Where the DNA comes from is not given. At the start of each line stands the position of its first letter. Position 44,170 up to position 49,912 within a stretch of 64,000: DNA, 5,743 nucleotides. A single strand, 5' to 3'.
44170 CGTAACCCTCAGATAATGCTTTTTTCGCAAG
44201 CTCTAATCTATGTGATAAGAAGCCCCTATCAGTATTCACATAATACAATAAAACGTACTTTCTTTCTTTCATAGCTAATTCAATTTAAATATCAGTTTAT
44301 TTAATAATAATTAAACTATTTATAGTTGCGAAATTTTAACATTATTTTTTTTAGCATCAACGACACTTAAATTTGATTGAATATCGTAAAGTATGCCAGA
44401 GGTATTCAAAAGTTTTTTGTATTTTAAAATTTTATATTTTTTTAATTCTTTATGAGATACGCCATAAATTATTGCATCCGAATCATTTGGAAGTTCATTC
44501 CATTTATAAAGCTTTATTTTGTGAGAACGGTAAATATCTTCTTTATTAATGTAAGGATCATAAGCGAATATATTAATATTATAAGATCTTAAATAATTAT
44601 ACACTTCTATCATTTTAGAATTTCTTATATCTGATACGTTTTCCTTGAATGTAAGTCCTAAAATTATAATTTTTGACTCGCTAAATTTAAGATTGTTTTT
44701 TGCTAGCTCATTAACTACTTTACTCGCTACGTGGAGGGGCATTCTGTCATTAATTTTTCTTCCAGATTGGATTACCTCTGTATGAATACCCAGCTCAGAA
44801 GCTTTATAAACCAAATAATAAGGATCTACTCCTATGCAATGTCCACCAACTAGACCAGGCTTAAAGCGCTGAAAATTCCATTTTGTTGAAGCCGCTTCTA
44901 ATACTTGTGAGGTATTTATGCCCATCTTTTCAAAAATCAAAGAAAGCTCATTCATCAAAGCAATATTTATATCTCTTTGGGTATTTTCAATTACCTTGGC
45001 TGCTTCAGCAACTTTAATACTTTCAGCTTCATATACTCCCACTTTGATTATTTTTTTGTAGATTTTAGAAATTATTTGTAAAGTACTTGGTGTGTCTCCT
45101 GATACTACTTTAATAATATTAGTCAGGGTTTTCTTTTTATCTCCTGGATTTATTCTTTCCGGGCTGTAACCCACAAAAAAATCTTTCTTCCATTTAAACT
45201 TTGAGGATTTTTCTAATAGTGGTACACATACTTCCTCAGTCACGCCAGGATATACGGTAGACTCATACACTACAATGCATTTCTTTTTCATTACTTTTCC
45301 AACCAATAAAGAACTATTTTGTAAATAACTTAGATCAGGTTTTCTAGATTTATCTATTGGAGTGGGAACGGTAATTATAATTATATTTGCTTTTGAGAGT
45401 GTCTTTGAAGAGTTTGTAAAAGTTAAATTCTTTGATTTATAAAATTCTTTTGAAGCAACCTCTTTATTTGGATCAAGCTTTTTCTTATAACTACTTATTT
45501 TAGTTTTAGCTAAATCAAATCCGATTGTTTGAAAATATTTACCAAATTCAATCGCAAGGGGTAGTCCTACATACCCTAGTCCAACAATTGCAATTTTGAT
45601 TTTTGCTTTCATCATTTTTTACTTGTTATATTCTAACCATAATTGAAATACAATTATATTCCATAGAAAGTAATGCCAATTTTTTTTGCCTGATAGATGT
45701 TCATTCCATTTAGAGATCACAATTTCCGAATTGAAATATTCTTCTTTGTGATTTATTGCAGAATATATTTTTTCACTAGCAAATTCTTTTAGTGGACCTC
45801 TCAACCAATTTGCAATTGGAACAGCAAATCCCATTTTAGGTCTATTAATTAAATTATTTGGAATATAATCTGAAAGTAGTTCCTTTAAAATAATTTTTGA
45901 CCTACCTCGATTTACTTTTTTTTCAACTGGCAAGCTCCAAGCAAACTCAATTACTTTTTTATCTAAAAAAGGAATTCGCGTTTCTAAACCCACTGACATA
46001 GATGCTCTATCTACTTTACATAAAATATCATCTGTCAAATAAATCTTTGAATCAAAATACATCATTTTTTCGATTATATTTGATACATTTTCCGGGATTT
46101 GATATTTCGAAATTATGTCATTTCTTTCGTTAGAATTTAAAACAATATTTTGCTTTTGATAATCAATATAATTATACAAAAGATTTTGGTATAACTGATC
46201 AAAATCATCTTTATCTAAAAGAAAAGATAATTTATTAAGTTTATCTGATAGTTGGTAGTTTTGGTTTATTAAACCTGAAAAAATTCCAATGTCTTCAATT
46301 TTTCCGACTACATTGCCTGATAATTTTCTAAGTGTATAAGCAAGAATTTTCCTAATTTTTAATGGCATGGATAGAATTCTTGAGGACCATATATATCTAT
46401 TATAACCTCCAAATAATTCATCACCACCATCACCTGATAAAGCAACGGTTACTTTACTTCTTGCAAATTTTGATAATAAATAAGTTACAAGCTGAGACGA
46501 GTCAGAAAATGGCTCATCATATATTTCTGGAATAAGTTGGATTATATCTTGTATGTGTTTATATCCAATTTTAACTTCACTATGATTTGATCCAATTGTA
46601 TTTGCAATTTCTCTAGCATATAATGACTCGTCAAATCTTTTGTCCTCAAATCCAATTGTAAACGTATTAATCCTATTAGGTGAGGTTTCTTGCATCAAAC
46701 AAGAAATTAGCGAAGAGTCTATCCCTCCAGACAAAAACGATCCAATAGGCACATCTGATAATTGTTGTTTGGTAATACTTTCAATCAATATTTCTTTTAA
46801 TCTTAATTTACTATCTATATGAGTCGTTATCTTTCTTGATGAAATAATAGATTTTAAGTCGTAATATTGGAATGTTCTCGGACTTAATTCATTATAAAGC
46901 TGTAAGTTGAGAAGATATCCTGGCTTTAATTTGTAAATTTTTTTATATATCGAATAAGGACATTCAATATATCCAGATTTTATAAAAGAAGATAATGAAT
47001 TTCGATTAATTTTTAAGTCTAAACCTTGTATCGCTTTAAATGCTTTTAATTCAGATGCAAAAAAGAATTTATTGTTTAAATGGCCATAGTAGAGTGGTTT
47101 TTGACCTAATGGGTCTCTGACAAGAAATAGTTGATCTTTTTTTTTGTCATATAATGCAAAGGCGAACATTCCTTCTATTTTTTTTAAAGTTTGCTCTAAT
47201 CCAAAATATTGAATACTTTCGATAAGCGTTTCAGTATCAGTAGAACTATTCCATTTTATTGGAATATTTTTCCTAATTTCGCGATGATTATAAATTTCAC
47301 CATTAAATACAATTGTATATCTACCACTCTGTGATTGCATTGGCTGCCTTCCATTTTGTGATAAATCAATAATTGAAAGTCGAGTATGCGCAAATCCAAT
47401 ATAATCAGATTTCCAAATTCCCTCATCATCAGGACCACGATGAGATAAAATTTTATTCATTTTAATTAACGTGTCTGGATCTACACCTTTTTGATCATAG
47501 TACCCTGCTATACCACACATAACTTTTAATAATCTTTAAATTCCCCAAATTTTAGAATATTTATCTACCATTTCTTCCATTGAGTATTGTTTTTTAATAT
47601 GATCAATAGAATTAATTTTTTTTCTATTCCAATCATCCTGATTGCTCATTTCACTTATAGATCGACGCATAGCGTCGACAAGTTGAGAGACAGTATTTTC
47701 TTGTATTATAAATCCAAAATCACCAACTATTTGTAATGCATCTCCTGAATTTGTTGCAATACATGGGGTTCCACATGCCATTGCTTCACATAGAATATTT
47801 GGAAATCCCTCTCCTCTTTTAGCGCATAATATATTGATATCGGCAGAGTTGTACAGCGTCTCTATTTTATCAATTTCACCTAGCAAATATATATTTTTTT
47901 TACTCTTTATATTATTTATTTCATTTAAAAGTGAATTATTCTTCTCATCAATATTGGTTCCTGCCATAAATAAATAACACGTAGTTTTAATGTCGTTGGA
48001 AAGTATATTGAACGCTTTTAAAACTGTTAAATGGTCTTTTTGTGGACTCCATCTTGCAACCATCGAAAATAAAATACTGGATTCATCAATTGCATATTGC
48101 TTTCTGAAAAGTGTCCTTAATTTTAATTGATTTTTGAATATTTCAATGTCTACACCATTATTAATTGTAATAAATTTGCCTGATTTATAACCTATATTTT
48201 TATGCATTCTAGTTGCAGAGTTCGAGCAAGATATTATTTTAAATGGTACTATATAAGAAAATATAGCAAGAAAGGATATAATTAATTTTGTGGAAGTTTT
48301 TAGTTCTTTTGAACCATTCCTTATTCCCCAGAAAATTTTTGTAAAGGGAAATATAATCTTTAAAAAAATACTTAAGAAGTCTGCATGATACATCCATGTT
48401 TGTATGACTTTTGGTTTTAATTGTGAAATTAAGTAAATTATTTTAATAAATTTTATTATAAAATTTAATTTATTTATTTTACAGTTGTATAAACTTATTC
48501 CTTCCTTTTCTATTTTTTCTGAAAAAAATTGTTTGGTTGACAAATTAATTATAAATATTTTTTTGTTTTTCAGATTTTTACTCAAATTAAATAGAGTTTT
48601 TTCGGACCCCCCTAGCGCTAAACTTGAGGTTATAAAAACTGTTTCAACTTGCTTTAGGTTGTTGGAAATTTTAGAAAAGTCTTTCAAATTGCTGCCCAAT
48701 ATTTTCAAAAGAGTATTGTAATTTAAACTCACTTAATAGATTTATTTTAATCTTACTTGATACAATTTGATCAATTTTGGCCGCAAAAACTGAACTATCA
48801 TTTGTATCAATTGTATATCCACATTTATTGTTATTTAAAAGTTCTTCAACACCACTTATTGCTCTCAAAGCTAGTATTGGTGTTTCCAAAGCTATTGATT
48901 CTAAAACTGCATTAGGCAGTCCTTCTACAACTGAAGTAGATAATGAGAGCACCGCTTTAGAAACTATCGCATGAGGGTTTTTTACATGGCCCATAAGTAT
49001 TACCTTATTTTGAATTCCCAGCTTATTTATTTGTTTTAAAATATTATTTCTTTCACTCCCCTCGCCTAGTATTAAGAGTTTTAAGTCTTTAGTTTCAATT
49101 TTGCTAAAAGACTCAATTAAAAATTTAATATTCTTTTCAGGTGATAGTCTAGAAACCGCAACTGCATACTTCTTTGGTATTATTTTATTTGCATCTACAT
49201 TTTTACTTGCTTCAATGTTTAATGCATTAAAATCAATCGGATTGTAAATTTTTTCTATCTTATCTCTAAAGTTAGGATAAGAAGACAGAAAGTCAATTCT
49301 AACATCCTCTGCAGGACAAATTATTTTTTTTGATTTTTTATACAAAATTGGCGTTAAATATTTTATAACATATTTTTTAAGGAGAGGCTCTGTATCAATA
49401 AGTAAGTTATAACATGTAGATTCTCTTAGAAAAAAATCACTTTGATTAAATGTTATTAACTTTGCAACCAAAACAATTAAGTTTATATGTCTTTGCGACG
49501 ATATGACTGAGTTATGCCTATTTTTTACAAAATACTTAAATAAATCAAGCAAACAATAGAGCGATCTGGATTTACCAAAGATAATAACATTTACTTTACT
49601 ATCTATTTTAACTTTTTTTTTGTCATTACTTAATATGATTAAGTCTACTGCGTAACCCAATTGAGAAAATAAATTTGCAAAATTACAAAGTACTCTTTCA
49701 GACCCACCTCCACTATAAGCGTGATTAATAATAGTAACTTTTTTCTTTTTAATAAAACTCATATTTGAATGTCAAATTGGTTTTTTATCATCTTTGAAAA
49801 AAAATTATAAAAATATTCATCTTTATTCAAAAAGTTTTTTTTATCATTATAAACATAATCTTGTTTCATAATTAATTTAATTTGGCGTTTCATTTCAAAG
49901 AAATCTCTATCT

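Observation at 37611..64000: Low-G+C cell-surface glycan island (>26 kb, runs off the window) beginning right after trhO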

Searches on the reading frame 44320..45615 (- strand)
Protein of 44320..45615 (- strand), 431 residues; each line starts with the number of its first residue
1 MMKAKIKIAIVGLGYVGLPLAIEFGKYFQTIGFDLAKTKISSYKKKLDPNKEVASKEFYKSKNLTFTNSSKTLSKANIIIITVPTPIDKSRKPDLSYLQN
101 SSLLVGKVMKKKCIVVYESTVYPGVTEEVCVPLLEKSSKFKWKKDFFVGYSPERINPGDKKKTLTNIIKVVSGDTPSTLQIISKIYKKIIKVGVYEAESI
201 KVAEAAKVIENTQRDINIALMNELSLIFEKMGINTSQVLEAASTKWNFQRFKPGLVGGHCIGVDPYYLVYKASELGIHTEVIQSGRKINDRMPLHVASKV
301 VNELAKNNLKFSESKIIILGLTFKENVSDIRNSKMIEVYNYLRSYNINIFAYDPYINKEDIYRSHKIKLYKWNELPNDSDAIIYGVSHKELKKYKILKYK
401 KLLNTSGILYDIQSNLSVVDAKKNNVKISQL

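Call 4: search_protein_families(library=pfam, proteins=[window:44320-45615:-], max_evalue=0.01)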
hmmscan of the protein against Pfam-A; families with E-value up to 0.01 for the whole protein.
window:44320-45615:- (431 aa): 4 families
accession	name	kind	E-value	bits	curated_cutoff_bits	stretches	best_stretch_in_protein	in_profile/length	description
PF03721.20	UDPG_MGDP_dh_N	-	6.8e-34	117.5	27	1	7-180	2-181/187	UDP-glucose/GDP-mannose dehydrogenase family, NAD binding domain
PF00984.24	UDPG_MGDP_dh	-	7.7e-27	93.7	25.4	1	202-290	2-93/94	UDP-glucose/GDP-mannose dehydrogenase family, central domain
PF03720.21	UDPG_MGDP_dh_C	-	3.7e-20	72.6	30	1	318-413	2-98/103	UDP-glucose/GDP-mannose dehydrogenase family, UDP binding domain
PF02826.25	2-Hacid_dh_C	-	0.0065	16.3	25.1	0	338-390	51-103/178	D-isomer specific 2-hydroxyacid dehydrogenase, NAD binding domain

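Call 28: search_protein_families(library=ncbifam, proteins=[window:44320-45615:-], max_evalue=0.001)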
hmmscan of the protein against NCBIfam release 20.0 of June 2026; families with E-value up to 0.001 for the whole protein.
window:44320-45615:- (431 aa): 7 families
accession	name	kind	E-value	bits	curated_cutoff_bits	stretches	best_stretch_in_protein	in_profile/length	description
NF011729.0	PRK15182.1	equivalog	9.4e-129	429.9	592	1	5-417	6-417/425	Vi polysaccharide biosynthesis UDP-N-acetylglucosamine C-6 dehydrogenase TviB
TIGR03026.1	NDP-sugDHase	subfamily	6.6e-117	390.7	189.8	1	7-406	2-406/413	nucleotide sugar dehydrogenase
NF040825.1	UDPMaNacDH_Arch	equivalog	6e-70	236.2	750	1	6-405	1-391/418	UDP-N-acetyl-D-mannosamine dehydrogenase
NF008286.0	PRK11064.1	equivalog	1.5e-61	208.3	459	1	7-407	5-417/420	UDP-N-acetyl-D-mannosamine dehydrogenase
NF041297.1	UDPGDh_AglM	equivalog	2.3e-36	125.6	670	1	7-357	2-360/429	UDP-glucose 6-dehydrogenase AglM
NF047673.2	TeichurnBiosyTuaD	equivalog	4.3e-34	118.4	700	1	7-412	3-410/439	UDP-glucose 6-dehydrogenase TuaD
NF011631.0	PRK15057.1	equivalog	1.5e-10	40.7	757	1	6-392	1-373/388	UDP-glucose 6-dehydrogenase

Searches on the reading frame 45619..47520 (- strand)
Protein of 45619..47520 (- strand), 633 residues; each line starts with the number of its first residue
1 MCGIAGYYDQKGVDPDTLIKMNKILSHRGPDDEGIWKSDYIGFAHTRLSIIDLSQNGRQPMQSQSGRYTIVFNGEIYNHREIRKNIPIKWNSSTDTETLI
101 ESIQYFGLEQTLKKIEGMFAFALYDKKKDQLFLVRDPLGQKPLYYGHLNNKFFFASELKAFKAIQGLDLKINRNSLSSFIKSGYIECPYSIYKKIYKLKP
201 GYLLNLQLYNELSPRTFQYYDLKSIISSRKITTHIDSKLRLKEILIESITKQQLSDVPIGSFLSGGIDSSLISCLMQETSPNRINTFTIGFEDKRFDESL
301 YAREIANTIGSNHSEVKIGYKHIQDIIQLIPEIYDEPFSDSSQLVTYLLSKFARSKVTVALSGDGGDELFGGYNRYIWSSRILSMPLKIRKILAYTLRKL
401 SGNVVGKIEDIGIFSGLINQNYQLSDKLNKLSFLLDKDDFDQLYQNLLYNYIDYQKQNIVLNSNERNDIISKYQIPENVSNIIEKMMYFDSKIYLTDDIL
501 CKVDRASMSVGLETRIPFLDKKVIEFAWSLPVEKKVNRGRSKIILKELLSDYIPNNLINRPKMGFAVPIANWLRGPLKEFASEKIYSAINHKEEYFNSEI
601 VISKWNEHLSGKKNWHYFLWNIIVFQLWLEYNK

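Call 4: search_protein_families(library=pfam, proteins=[window:45619-47520:-], max_evalue=0.01)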
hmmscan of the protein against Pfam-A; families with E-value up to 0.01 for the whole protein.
window:45619-47520:- (633 aa): 6 families
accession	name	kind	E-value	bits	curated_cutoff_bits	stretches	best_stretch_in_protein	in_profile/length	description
PF00733.27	Asn_synthase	-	1.8e-99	334.2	21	1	241-630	2-354/354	Asparagine synthase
PF13537.11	GATase_7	-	1.9e-40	138.1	25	1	45-162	1-122/123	Glutamine amidotransferase domain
PF13522.11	GATase_6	-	2.2e-40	138.1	27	1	30-157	1-130/130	Glutamine amidotransferase domain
PF12481.13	DUF3700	-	4.5e-06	26.7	27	1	106-148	120-162/228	Aluminium induced protein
PF24167.1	DUF7411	-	0.0022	18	28.7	1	262-330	6-70/194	Family of unknown function (DUF7411)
PF02540.23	NAD_synthase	-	0.0023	17.5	21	0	241-319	5-82/242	NAD synthase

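Call 28: search_protein_families(library=ncbifam, proteins=[window:45619-47520:-], max_evalue=0.001)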
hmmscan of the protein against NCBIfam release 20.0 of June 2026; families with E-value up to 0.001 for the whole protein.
window:45619-47520:- (633 aa): 9 families
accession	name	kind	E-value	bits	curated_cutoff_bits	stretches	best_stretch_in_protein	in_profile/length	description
TIGR03108.1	eps_aminotran_1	hypoth_equivalog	9.4e-155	516.8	816.9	1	1-630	1-626/628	XrtA/PEP-CTERM system amidotransferase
TIGR01536.1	asn_synth_AEB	equivalog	5e-136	454.7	267.1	1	2-565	1-517/517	asparagine synthase (glutamine-hydrolyzing)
TIGR03104.1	trio_amidotrans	equivalog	2.2e-107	359.7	570.1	2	1-376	1-383/589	N-acetylglutaminylglutamine amidotransferase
NF006949.0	PRK09431.1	equivalog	9.8e-91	304.9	499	3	1-162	1-166/554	asparagine synthase B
NF033535.1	lass_lactam_cya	exception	2e-70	238.2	525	2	1-369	1-375/668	lasso peptide isopeptide bond-forming cyclase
NF033561.1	macrolact_Ik_Al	subfamily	2.4e-16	59.5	300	1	120-371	82-332/561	albusnodin/ikarugamycin family macrolactam cyclase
TIGR01134.1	purF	equivalog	1.2e-12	47.9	350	1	43-163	68-201/432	amidophosphoribosyltransferase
NF001484.0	PRK00331.1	subfamily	3.6e-12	45.5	381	1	40-178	66-215/601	isomerizing glutamine--fructose-6-phosphate transaminase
TIGR01135.1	glmS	equivalog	1.2e-09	37.3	418.05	1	41-163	66-199/607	glutamine--fructose-6-phosphate transaminase (isomerizing)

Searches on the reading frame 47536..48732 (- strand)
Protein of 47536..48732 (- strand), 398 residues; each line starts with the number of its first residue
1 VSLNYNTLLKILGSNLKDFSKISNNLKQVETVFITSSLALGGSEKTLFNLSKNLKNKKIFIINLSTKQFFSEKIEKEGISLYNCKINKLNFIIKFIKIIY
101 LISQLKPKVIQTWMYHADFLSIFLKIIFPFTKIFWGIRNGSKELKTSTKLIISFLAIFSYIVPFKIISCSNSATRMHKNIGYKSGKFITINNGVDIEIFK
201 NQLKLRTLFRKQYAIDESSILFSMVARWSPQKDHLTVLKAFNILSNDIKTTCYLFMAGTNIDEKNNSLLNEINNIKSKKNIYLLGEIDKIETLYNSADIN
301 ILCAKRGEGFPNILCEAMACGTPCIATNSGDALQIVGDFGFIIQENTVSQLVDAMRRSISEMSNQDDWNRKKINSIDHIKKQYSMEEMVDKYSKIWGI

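Call 4: search_protein_families(library=pfam, proteins=[window:47536-48732:-], max_evalue=0.01)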
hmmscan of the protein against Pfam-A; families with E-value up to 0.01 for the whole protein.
window:47536-48732:- (398 aa): 3 families
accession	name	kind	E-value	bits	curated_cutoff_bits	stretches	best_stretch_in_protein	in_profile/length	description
PF00534.26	Glycos_transf_1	-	1.9e-26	93.1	26.4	1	208-371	4-168/172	Glycosyl transferases group 1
PF13692.12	Glyco_trans_1_4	-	2.6e-20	73.6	27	1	223-359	5-140/142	Glycosyl transferases group 1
PF13439.12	Glyco_transf_4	-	0.00018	22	28.5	1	41-197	2-169/170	Glycosyltransferase Family 4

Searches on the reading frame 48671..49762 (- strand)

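Call 5: search_protein_families(library=pfam, proteins=[window:48671-49762:-], max_evalue=0.01)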
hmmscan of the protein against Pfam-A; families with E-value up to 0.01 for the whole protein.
window:48671-49762:- (363 aa): 3 families
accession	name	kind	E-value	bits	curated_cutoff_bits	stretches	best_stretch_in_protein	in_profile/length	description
PF00534.26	Glycos_transf_1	-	5.9e-29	101.2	26.4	1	196-338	14-160/172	Glycosyl transferases group 1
PF13692.12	Glyco_trans_1_4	-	1.2e-24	87.6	27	1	198-334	2-140/142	Glycosyl transferases group 1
PF13439.12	Glyco_transf_4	-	1.7e-07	31.8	28.5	1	19-178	2-168/170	Glycosyltransferase Family 4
